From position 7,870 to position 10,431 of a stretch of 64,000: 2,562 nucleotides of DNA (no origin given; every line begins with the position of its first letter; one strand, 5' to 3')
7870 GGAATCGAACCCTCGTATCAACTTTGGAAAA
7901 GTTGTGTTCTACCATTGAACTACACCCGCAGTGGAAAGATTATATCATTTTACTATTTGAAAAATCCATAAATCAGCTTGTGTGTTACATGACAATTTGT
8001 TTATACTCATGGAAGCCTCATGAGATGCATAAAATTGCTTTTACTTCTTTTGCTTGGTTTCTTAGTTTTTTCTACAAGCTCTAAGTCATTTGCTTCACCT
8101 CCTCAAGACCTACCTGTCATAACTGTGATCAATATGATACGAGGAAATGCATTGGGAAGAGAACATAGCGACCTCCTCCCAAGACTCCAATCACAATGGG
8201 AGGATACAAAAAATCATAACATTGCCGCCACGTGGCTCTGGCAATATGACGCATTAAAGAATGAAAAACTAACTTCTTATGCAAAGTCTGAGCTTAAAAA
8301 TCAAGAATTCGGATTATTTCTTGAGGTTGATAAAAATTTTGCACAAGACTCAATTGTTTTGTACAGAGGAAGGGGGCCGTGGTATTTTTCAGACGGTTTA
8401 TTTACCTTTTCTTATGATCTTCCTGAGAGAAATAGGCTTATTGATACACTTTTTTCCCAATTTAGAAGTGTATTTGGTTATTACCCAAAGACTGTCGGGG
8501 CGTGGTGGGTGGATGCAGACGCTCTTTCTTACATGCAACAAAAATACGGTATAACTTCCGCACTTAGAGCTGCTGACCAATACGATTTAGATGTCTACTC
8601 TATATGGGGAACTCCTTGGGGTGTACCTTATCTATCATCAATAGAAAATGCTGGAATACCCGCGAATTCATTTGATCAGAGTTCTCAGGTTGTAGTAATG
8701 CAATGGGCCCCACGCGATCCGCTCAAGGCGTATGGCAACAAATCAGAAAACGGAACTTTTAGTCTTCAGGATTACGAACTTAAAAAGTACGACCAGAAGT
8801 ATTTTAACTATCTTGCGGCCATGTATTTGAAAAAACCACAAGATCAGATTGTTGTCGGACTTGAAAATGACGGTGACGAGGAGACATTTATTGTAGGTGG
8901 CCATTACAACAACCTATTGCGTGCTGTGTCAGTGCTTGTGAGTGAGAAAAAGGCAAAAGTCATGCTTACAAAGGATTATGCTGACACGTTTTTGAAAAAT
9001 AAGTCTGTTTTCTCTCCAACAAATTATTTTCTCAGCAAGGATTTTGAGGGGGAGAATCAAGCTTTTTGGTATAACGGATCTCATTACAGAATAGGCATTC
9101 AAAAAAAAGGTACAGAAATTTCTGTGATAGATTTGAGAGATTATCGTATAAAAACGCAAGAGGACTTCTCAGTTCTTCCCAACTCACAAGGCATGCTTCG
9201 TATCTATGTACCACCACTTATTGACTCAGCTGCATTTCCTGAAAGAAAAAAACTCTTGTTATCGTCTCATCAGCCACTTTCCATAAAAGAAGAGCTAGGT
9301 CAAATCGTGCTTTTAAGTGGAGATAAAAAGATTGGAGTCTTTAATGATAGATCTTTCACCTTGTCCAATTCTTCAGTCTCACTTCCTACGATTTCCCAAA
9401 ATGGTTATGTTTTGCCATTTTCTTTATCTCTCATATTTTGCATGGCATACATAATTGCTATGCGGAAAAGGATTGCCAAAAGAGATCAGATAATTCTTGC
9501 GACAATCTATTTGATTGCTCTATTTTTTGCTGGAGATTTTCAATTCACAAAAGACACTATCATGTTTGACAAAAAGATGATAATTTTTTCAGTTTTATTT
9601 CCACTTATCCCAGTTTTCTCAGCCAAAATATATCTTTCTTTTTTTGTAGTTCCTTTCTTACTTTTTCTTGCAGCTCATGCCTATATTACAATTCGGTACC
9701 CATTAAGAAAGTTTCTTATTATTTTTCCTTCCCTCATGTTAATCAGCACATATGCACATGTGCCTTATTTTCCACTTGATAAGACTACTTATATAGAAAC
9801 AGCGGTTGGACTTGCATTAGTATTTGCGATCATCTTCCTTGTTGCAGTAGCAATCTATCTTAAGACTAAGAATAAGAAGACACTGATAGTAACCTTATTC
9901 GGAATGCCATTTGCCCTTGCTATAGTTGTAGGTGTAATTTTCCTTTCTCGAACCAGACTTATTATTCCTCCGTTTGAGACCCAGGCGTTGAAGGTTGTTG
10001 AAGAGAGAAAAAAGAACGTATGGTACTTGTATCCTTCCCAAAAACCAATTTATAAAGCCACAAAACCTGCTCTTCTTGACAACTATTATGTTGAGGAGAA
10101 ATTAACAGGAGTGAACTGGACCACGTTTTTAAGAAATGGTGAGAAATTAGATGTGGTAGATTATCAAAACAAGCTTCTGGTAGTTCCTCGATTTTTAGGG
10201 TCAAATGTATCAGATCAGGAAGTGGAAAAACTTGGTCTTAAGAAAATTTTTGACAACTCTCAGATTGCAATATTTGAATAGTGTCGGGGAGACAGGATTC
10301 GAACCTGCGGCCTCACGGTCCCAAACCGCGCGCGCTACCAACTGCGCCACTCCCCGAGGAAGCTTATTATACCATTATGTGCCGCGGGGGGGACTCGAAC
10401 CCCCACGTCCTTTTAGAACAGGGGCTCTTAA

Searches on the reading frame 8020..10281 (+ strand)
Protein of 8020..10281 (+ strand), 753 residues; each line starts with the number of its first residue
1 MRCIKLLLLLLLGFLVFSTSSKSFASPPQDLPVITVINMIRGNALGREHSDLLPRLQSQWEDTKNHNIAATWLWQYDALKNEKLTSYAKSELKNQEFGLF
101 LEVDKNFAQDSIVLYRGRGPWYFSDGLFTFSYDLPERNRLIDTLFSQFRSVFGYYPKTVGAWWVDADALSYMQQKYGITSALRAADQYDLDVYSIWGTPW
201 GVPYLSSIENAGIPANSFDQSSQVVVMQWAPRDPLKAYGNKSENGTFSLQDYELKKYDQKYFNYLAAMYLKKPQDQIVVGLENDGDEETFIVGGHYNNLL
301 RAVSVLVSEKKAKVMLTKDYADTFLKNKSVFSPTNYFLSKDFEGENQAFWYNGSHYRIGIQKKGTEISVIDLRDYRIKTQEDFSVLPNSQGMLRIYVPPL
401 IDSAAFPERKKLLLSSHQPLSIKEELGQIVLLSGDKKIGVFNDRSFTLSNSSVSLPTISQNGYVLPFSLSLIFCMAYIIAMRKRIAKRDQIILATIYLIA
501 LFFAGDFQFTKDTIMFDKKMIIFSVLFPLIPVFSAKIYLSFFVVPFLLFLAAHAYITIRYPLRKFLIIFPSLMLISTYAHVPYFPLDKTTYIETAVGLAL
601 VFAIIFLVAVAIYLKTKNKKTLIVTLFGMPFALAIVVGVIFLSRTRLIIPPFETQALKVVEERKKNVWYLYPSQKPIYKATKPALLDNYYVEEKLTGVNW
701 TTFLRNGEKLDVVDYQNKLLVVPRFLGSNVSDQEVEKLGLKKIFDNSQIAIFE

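Call 52: find_encoding_contigs(protein=window:8020-10281:+, flank=10000, max_places=4)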
Protein window:8020-10281:+ (753 aa): 1 contig read that carries it; 1 place shown.
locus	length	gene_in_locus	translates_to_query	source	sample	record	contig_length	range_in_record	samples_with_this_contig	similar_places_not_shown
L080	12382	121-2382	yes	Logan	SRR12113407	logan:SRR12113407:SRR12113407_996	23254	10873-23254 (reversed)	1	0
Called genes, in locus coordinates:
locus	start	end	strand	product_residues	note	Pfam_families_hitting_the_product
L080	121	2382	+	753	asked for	-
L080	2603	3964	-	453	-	PF02844:GARS_N, PF01071:GARS_A, PF02843:GARS_C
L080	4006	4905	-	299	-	PF00768:Peptidase_S11, PF13354:Beta-lactamase2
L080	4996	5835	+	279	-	PF03372:Exo_endo_phos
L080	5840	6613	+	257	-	PF02673:BacA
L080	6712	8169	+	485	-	PF25919:BSH_CusB (faint), PF00364:Biotin_lipoyl (faint), PF25973:BSH_CzcB (weak), PF25984:BSH_YknX (faint), PF25997:BSH_YhbJ (faint), PF25973:BSH_CzcB (weak), PF25967:RND-MFP_C (weak), PF25989:YknX_C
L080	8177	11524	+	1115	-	PF00873:ACR_tran, PF02355:SecD_SecF_C (faint), PF00873:ACR_tran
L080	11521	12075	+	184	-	-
